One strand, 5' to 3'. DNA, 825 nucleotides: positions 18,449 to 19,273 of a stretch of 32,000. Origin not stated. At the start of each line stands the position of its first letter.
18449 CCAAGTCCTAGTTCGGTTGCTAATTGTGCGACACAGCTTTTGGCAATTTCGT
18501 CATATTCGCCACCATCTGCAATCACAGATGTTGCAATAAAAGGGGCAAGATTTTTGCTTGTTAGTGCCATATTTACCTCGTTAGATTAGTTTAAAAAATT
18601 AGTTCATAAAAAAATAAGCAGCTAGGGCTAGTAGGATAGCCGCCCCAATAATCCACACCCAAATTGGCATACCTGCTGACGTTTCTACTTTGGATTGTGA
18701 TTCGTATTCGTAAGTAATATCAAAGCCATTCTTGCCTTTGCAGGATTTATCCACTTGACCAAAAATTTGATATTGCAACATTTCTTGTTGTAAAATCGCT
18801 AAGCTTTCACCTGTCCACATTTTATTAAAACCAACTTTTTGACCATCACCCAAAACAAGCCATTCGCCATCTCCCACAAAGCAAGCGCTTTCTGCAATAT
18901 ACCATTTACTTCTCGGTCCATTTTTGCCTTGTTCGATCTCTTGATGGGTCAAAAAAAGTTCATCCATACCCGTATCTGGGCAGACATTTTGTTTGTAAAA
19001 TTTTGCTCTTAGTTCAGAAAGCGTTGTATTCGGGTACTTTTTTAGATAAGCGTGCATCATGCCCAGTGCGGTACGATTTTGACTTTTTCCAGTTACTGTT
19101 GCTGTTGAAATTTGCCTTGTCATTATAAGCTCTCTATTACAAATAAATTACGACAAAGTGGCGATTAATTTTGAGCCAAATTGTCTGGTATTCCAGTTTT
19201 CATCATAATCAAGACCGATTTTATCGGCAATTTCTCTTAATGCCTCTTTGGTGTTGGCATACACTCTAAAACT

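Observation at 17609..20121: XRE-controlled cassette of four to five unassignable proteins beside an IS remnant: candidate novel accessory system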

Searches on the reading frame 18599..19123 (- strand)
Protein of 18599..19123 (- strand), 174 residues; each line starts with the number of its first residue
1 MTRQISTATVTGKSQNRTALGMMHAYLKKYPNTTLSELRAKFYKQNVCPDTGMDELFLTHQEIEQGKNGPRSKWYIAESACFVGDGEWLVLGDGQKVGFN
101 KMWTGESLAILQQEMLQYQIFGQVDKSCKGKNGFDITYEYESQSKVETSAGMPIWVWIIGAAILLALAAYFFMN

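Call 3: search_protein_families(library=pfam, proteins=[window:18599-19123:-], max_evalue=1)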
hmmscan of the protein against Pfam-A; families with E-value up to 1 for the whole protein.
window:18599-19123:- (174 aa): 0 families

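Call 4: search_protein_families(library=padloc, proteins=[window:18599-19123:-], max_evalue=1)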
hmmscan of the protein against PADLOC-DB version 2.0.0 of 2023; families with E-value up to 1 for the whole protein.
window:18599-19123:- (174 aa): 0 families

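Call 5: search_protein_families(library=phrogs, proteins=[window:18599-19123:-], max_evalue=1)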
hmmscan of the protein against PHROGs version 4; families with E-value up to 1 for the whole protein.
window:18599-19123:- (174 aa): 1 family
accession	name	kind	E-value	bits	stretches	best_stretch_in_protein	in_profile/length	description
phrog_28796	-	unknown function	0.56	11.1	0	93-103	13-23/39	-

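Call 6: search_protein_families(library=ncbifam, proteins=[window:18599-19123:-], max_evalue=1)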
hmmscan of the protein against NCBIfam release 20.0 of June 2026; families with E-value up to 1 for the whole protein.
window:18599-19123:- (174 aa): 0 families

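Call 8: find_encoding_contigs(protein=window:18599-19123:-, flank=10000, max_places=10)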
Protein window:18599-19123:- (174 aa): no gene with exactly this product is on record in the collection.

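Call 9: find_homologous_proteins(query=window:18599-19123:-, max_evalue=0.001)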
Query window:18599-19123:- (174 aa): 9 proteins with E <= 0.001 among 155 candidates.
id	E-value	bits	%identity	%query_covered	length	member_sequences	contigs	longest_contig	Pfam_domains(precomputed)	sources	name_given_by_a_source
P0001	2.6e-114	397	100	100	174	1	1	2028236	-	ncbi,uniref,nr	ncbi:hypothetical protein LU293_06295 [Moraxella nasovis]|uniref:hypothetical protein n=1 Tax=Moraxe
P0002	1.1e-77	278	71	90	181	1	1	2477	-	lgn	-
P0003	2.2e-53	199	52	98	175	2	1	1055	-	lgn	-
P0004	2.8e-53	198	52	98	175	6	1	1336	-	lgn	-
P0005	7.7e-52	194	51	100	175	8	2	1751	-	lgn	-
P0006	9.0e-52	193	53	98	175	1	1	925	-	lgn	-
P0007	4.5e-47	178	51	98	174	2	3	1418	-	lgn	-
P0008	4.9e-44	168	55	84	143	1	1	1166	-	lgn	-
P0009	2.1e-15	75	41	73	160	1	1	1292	-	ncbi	-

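Call 10: find_encoding_contigs(protein=P0002, flank=10000)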
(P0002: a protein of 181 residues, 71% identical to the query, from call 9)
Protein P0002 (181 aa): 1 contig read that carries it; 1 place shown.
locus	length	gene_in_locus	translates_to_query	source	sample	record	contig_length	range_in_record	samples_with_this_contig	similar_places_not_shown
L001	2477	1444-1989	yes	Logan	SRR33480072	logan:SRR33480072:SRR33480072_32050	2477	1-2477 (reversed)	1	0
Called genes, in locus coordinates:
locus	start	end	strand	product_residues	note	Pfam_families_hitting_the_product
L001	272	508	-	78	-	-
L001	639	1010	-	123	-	PF12844:HTH_19, PF01381:HTH_3, PF13443:HTH_26, PF13560:HTH_31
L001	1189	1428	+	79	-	-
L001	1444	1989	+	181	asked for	-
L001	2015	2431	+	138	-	-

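Call 11: find_encoding_contigs(protein=P0005, flank=10000)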
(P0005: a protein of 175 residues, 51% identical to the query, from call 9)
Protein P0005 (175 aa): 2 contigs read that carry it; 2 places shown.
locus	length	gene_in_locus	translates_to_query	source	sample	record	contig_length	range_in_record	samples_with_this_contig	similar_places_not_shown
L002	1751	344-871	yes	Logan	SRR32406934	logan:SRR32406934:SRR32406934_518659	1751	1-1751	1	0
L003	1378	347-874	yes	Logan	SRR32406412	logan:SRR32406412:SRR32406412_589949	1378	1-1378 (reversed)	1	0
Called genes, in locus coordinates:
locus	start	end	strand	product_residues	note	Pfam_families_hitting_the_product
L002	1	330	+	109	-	?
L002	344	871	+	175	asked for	-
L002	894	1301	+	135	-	-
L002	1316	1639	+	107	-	-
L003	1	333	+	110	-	?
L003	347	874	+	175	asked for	-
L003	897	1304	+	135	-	-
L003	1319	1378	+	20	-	?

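Call 12: find_encoding_contigs(protein=P0009, flank=10000)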
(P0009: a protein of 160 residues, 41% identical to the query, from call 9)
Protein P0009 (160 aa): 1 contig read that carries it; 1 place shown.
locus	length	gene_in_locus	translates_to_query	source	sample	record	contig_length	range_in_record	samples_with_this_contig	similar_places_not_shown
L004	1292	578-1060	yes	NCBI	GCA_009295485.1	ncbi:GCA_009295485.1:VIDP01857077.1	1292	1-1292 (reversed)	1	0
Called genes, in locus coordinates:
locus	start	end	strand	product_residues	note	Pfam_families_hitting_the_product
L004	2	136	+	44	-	?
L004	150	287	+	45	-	-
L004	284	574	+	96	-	-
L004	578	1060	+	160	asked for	-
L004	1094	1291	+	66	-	?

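Call 18: find_related_loci(query=A1, collection=genome_contigs, flank=10000)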
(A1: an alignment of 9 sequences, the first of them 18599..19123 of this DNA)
Query A1 (174 aa) in genome_contigs; peptide patterns used: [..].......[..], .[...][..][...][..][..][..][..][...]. (x = any residue, [..] = any of these).
245 stretches matched a pattern; 226 encode a relative of the query (tblastn E <= 1e-3); the best 80 are kept; 80 distinct loci.
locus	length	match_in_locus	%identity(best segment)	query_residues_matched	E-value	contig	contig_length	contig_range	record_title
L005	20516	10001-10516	52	3-174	5e-54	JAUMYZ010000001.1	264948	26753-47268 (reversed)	MAG: Moraxella sp. isolate S17M_Sa_59 NODE_5_length_264948_cov_105.199911, whole genome shotgun sequence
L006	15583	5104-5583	53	4-159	1e-51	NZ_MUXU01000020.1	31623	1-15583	Moraxella caviae strain CCUG 355 355T_ctg_0000020, whole genome shotgun sequence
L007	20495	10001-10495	46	1-174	9e-47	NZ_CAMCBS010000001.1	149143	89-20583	MAG: uncultured Moraxella sp. isolate SRR15732366_bin.2_metaWRAP_v1.3_MAG ERZ9426310.12, whole genome shotgun sequence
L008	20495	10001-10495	46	1-174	2e-46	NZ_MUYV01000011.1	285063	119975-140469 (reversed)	Moraxella porci DSM 25326 strain CCUG 54912 54912T_ctg_0000011, whole genome shotgun sequence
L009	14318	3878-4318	52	5-153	7e-46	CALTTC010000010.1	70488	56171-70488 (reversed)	MAG: uncultured Moraxella sp. isolate LjdigJ8uW1_bin.33.MAG genome assembly, contig: NODE_184_length_70488_cov_39.921457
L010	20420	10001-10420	46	1-140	1e-40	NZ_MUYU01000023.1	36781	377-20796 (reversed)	Moraxella pluranimalium strain CCUG 54913 54913T_ctg_0000023, whole genome shotgun sequence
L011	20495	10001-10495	37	6-173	3e-27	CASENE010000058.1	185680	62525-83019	uncultured Bacteroides sp. isolate SI.O56.metabat-bins.19 genome assembly, contig: SI.O56.metabat-bins.19.fa_k141_193041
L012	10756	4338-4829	36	6-173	2e-25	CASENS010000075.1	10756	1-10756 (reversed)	uncultured Bacteroides sp. isolate SI.A95.metabat-bins.97 genome assembly, contig: SI.A95.metabat-bins.97.fa_k141_243975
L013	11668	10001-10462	37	10-167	7e-25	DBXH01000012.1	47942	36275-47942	MAG TPA_asm: Bacteroidales bacterium UBA1217 UBA1217_contig_49163, whole genome shotgun sequence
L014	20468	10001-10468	38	10-167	2e-24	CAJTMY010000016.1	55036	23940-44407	MAG TPA_asm: uncultured Muribaculaceae bacterium isolate MGBC103306 genome assembly, contig: MGBC103306.16, whole genome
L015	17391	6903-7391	34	6-172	3e-24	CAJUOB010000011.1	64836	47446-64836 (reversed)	MAG TPA_asm: uncultured Muribaculaceae bacterium isolate MGBC156312 genome assembly, contig: MGBC156312.11, whole genome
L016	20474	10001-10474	36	5-167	6e-24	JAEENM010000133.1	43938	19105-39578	MAG: Bacteroidales bacterium isolate Tb.RUG.263 NODE_3882309_length_43938_cov_2.824382, whole genome shotgun sequence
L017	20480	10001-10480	35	10-172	2e-23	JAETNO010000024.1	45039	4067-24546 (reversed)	MAG: Bacteroidaceae bacterium isolate S10_Bin1 scaffold_791_2, whole genome shotgun sequence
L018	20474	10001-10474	35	5-167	1e-22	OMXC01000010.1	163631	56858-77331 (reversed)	uncultured Bacteroidales bacterium isolate RUG061 genome assembly, contig: scaffold_243, whole genome shotgun sequence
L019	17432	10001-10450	37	6-163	2e-22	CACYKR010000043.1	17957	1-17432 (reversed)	MAG: uncultured Bacteroidales bacterium isolate RUG12032 genome assembly, contig: RUG12032_asm_43, whole genome shotgun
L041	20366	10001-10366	39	10-138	8e-20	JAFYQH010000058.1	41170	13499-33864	MAG: Bacteroidaceae bacterium isolate RGIG7324 Water_buffalos_Cecum-4__c554334, whole genome shotgun sequence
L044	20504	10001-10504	34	6-174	3e-20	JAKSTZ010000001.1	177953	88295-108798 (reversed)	MAG: Bacteroidales bacterium isolate Horse_feces320 MAG320_1, whole genome shotgun sequence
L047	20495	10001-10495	34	2-167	3e-20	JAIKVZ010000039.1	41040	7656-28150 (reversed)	MAG: Bacteroidales bacterium isolate RUI415 k141_5291922_flag=0_multi=17.8234_len=41040, whole genome shotgun sequence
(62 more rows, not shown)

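Call 22: search_protein_families(library=pfam, proteins=[L015:4590-4838:+, L015:5356-6135:+, L015:6897-7805:+, L015:7855-8106:+, L015:8161-8472:+, L015:8492-9184:+, L015:9605-11314:+, L015:11395-12819:+, L015:12839-13948:+, L015:2403-3467:-], max_evalue=0.01)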
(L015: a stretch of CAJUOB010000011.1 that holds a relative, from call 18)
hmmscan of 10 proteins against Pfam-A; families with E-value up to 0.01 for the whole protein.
L015:4590-4838:+ (82 aa): 0 families

L015:5356-6135:+ (259 aa): 0 families

L015:6897-7805:+ (302 aa): 2 families
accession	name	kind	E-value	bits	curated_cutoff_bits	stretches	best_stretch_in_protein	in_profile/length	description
PF00691.25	OmpA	-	1.7e-20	73.6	27.2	1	204-295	2-94/98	OmpA family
PF05359.17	DUF748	-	5.8e-08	31.7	50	1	201-248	880-927/1037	Domain of Unknown Function (DUF748)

L015:7855-8106:+ (83 aa): 1 family
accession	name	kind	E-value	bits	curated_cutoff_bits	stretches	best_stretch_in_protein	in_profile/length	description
PF06687.17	SUR7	-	0.0066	16.6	29.6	1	7-82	72-151/201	SUR7/PalI family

L015:8161-8472:+ (103 aa): 0 families

L015:8492-9184:+ (230 aa): 0 families

L015:9605-11314:+ (569 aa): 1 family
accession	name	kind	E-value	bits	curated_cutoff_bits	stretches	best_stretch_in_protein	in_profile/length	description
PF00520.37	Ion_trans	-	3.3e-19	69.5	25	1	28-253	1-236/241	Ion transport protein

L015:11395-12819:+ (474 aa): 3 families
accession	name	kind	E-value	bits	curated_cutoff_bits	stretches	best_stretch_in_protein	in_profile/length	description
PF02321.23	OEP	-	1.1e-53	182.3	22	2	69-259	1-187/187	Outer membrane efflux protein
PF05396.16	Phage_T7_Capsid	-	0.0011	19.8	27.1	1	369-439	9-88/188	Phage T7 capsid assembly protein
PF05359.17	DUF748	-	0.0039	15.7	50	1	118-206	702-785/1037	Domain of Unknown Function (DUF748)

L015:12839-13948:+ (369 aa): 4 families
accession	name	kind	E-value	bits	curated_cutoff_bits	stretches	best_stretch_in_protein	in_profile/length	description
PF16576.10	HlyD_D23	-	1e-12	48.3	30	1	105-283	56-213/214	Barrel-sandwich domain of CusB or HlyD membrane-fusion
PF13437.12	HlyD_3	-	4.3e-12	47.1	22.2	2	168-279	1-104/106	HlyD family secretion protein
PF02321.23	OEP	-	4.1e-05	23.9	22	1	92-166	110-184/187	Outer membrane efflux protein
PF13533.13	Biotin_lipoyl_2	-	0.0013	19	29.8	0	64-90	6-32/32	Biotin-lipoyl like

L015:2403-3467:- (354 aa): 0 families

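Call 23: search_protein_families(library=phrogs, proteins=[L015:4590-4838:+, L015:5356-6135:+, L015:6897-7805:+, L015:7855-8106:+, L015:8161-8472:+, L015:8492-9184:+, L015:9605-11314:+, L015:11395-12819:+, L015:12839-13948:+, L015:9429-9599:+], max_evalue=0.01)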
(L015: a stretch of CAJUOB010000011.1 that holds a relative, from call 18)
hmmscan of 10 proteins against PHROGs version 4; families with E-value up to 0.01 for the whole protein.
L015:4590-4838:+ (82 aa): 0 families

L015:5356-6135:+ (259 aa): 1 family
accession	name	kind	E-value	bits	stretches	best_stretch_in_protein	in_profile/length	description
phrog_9593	-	unknown function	0.0083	17.5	0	92-137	77-122/122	-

L015:6897-7805:+ (302 aa): 4 families
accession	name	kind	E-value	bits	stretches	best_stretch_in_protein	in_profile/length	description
phrog_7897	-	unknown function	2.3e-16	61.1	1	203-297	219-312/327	-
phrog_15381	-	unknown function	1.8e-10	42.1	1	194-302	4-116/154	-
phrog_25518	-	unknown function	1.5e-08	35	1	190-297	403-518/526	-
phrog_21158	-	unknown function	1.7e-06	28.7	1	197-297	154-260/308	-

L015:7855-8106:+ (83 aa): 0 families

L015:8161-8472:+ (103 aa): 0 families

L015:8492-9184:+ (230 aa): 0 families

L015:9605-11314:+ (569 aa): 1 family
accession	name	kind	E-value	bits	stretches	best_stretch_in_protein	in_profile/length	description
phrog_7872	-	unknown function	6.6e-27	95.5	1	24-269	8-233/254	-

L015:11395-12819:+ (474 aa): 1 family
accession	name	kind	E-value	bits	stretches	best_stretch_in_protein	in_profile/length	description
phrog_18532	-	unknown function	3.5e-12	46.8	1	77-398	46-352/441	-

L015:12839-13948:+ (369 aa): 2 families
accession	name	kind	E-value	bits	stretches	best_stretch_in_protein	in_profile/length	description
phrog_13642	-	unknown function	1.6e-30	107.2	2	132-367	226-451/459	-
phrog_4949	-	unknown function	7.5e-05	23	0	51-120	70-140/447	-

L015:9429-9599:+ (56 aa): 0 families

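Call 33: search_solved_structures(query=A2, max_evalue=1)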
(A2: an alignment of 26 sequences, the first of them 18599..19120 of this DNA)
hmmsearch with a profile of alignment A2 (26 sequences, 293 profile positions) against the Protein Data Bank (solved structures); distinct sequences matched with E-value up to 1: 72 (the best 60 are shown).
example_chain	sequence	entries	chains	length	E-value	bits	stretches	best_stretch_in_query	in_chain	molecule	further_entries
5wtp_A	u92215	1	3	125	2.9e-18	69.3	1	193-292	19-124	OmpA family protein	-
5u1h_A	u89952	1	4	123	1.3e-17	67.2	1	194-291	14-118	Outer membrane porin F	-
5wtl_A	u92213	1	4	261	2.2e-17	66.4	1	193-292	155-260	OmpA family protein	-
6top_B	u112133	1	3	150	3e-15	59.4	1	180-289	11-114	OmpA family protein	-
6top_A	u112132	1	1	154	3.1e-15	59.4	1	180-289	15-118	OmpA family protein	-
2k1s_A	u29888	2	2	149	3e-12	49.6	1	193-289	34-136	Inner membrane lipoprotein yiaD | Probable lipoprotein YiaD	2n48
4g4v_A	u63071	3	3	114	3.2e-12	49.5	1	195-289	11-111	Peptidoglycan-associated lipoprotein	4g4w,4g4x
9v99_A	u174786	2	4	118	1.6e-11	47.2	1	200-287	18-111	Outer membrane beta-barrel domain-containing protein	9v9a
3td3_A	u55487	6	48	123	3.6e-11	46.1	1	197-285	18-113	Outer membrane protein omp38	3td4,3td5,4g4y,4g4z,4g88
5eaz_A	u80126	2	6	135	5.9e-11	45.3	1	200-290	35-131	YfiB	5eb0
5eb1_B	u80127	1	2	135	6e-11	45.3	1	200-290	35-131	YfiB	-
5y61_B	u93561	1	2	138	6.3e-11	45.2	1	200-290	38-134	YfiB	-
6iki_A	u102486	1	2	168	9.8e-11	44.6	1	199-290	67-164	YfiB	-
4zhv_A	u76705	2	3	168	1.1e-10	44.5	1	200-290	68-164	YfiB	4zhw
6ikj_A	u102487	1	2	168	1.1e-10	44.5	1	200-290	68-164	YfiB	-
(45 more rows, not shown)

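Call 34: find_homologous_proteins(query=A2, max_evalue=0.00001)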
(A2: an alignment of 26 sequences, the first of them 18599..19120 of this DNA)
Query A2 (26 sequences) (173 aa, profile of the alignment): 2991 proteins with E <= 0.00001 among 8000 candidates; the best 120 are listed.
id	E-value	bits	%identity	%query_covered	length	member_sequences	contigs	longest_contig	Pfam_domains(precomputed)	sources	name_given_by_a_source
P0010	2.9e-139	481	33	94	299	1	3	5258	PF00691.26,PF05359.17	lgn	-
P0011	2.1e-138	479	37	97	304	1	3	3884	PF00691.26,PF05359.17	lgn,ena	-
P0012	4.0e-138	478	37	97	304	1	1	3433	PF00691.26,PF05359.17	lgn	-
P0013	9.7e-138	476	35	96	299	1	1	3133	PF00691.26,PF05359.17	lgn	-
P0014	1.1e-137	476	37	97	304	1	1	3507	PF00691.26,PF05359.17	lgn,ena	-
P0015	1.2e-137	476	36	97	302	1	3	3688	PF00691.26,PF05359.17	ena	-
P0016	1.3e-137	476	36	94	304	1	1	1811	PF00691.26,PF05359.17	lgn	-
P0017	1.4e-137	476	34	97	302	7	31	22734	PF00691.26,PF05359.17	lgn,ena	-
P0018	2.2e-137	475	36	97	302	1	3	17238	PF00691.26,PF05359.17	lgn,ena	-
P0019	2.8e-137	475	36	97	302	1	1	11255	PF00691.26,PF05359.17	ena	-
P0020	3.4e-137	475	37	91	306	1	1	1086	PF00691.26,PF05359.17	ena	-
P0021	3.6e-137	475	37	97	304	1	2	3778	PF00691.26,PF05359.17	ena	-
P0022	3.6e-137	474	37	94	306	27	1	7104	PF00691.26,PF05359.17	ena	-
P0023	4.0e-137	474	35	95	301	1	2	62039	PF00691.26,PF05359.17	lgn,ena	-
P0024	6.0e-137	474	34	95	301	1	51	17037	PF00691.26,PF05359.17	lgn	-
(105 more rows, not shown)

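Call 43: predict_structure(alignment_id=A3)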
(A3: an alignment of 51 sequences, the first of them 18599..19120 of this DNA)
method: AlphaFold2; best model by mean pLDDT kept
length: 173 residues; sequences in the alignment: 51
mean_pLDDT: 90.3   pTM: 0.76
mean pLDDT of the five models: 90.3, 90.1, 90.0, 89.3, 83.8
residues with pLDDT >= 90: 123; 70-90: 39; 50-70: 9; < 50: 2
segments of 3 or more residues with pLDDT < 50: none
pLDDT, mean of each block of 10 residues (from residue 1): 93 97 98 96 87 89 87 80 95 95 95 98 96 96 57 85 93 84
secondary structure, 60 per line:
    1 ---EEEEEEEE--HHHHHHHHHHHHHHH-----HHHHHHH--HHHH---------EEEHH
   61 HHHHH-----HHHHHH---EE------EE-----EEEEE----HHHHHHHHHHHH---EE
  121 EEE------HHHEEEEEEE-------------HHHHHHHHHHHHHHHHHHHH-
elements in order: E4-11 H14-28 H34-40 H43-46 E56-58 H59-65 H71-76 E95-99 H104-115 E119-123 E133-139 H153-172

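Call 48: fold_search(model_id=the predicted structure, library=pdb)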
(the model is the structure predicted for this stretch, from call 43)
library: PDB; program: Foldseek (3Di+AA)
matches with E <= 10: 165; with E <= 0.001: 0
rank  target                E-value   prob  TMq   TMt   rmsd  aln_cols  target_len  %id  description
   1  7xdr_E                1.0e+00  0.04  0.15  0.07   9.5        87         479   15  Crystal structure of a glucosylglycerol phosphorylase from Marinobacter adhaerens (released 2023-02-08)
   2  9j25_C                1.2e+00  0.03  0.15  0.08  10.8        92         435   12  Structural basis of the bifunctionality of M. salinexigens ZYF650T glucosylglycerol phosphorylase in glucosylglycerol  (released 2025-09-03)
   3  9j25_B                1.4e+00  0.03  0.15  0.08  10.6        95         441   12  Structural basis of the bifunctionality of M. salinexigens ZYF650T glucosylglycerol phosphorylase in glucosylglycerol  (released 2025-09-03)
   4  9iyp_B                1.5e+00  0.01  0.12  0.04  18.6       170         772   14  Structure of the human GluN1-N2B NMDA receptors in the Mg2+ bound state (released 2025-03-05)
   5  5dul_A                1.6e+00  0.01  0.13  0.07  15.2       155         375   14  1-deoxy-D-xylulose 5-phosphate reductoisomerase from Yersinia pestis in complex with NADPH (released 2015-09-30)
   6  3au8_A                1.6e+00  0.01  0.12  0.07  16.1       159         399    9  Crystal structure of the ternary complex of an isomerase (released 2011-08-10)
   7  9i05_Xb               1.7e+00  0.03  0.17  0.10  11.0       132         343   17  Cryo-EM structure of the large subunit of the mitochondrial ribosome from Toxoplasma gondii (released 2025-06-11)
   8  9j25_A                1.7e+00  0.02  0.15  0.09  12.4       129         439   11  Structural basis of the bifunctionality of M. salinexigens ZYF650T glucosylglycerol phosphorylase in glucosylglycerol  (released 2025-09-03)
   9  8scb_X                1.9e+00  0.02  0.14  0.19  10.5        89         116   19  Terminating ribosome with SRI-41315 (released 2023-12-27)
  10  9v5r_A                2.0e+00  0.06  0.15  0.04  15.3        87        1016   22  cryo-EM structure of trimeric AcrB (released 2025-07-30)
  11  6whu_B                2.0e+00  0.03  0.11  0.03  15.3        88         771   17  GluN1b-GluN2B NMDA receptor in complex with SDZ 220-040 and L689,560, class 1 (released 2020-08-05)
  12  7rr7_A                2.1e+00  0.06  0.15  0.03  16.7        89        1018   19  Multidrug efflux pump subunit AcrB (released 2022-08-17)
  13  6j1k_B                2.1e+00  0.04  0.17  0.14  11.0        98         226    9  Crystal structure of ribose-5-phosphate isomerase A from Ochrobactrum sp. CSL1 (released 2019-04-17)
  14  7tmr_O                2.1e+00  0.02  0.18  0.11  14.9       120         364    9  V-ATPase from Saccharomyces cerevisiae, State 1 (released 2022-04-13)
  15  8d8l_J                2.4e+00  0.03  0.12  0.14  13.7        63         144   10  Yeast mitochondrial small subunit assembly intermediate (State 3) (released 2022-12-14)
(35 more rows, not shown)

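Call 67: search_solved_structures(query=A7, max_evalue=10)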
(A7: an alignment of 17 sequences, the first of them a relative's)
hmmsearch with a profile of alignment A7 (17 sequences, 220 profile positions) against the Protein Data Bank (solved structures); distinct sequences matched with E-value up to 10: 2.
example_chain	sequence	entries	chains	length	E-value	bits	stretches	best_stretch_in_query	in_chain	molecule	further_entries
1pqi_A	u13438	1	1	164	0.28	14.1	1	99-172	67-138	Lysozyme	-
1pqk_A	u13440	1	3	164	0.96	12.3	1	99-172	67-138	Lysozyme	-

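Call 68: search_solved_structures(query=A8, max_evalue=10)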
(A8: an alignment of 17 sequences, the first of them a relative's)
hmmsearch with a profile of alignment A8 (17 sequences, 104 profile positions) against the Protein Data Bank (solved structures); distinct sequences matched with E-value up to 10: 2.
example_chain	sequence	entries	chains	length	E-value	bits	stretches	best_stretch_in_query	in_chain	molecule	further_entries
7jil_U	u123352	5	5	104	0.051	17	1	1-69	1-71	50S ribosomal protein L24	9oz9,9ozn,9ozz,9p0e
3mxz_A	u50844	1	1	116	0.69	13.3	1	37-73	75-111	Tubulin-specific chaperone A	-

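Call 71: search_protein_families(library=padloc, proteins=[L015:4966-5349:+, L015:5356-6132:+, L015:6196-6450:+, L015:6466-6891:+, L015:6897-7802:+, L015:8161-8469:+, L015:8492-9181:+, L015:9181-9420:+, L015:9429-9596:+, L015:9605-11311:+], max_evalue=0.1)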
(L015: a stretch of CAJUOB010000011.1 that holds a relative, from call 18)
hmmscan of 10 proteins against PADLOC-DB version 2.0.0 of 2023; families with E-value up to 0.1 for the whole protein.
L015:4966-5349:+ (128 aa): 0 families

L015:5356-6132:+ (259 aa): 0 families

L015:6196-6450:+ (85 aa): 0 families

L015:6466-6891:+ (142 aa): 1 family
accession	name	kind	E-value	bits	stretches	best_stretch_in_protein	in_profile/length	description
PDLC05027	PDC-S48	-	1e-09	36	2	11-68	276-332/411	-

L015:6897-7802:+ (302 aa): 5 families
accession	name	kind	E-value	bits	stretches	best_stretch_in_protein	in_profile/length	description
PDLC00609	ZorB1|ZorB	-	1.7e-08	32.3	1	233-300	135-213/232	MotB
PDLC00612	ZorB1|ZorB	-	3.6e-06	24.8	1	235-267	188-220/293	MotB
PDLC00641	ZorB2|ZorB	-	6.2e-05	20.8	1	233-301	135-222/238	MotB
PDLC00611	ZorB1|ZorB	-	0.00088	17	1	200-277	94-179/240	MotB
PDLC01802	CARF1--CARF_HEPN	-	0.036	10.9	1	175-217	128-170/388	-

L015:8161-8469:+ (103 aa): 0 families

L015:8492-9181:+ (230 aa): 0 families

L015:9181-9420:+ (80 aa): 0 families

L015:9429-9596:+ (56 aa): 0 families

L015:9605-11311:+ (569 aa): 0 families

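Call 78: find_related_loci(query=A2, collection=viral_contigs, flank=10000)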
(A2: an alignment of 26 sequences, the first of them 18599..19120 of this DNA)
Query A2 (173 aa) in viral_contigs; peptide patterns used: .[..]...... (x = any residue, [..] = any of these).
14 stretches matched a pattern, but none encodes a relative of the query by tblastn (E <= 1e-3).

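Call 79: search_dna_similar(query=window:18599-19120:-, collection=plasmids, mode=protein, max_evalue=0.001)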
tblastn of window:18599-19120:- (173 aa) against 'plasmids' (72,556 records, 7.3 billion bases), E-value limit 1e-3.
No match.
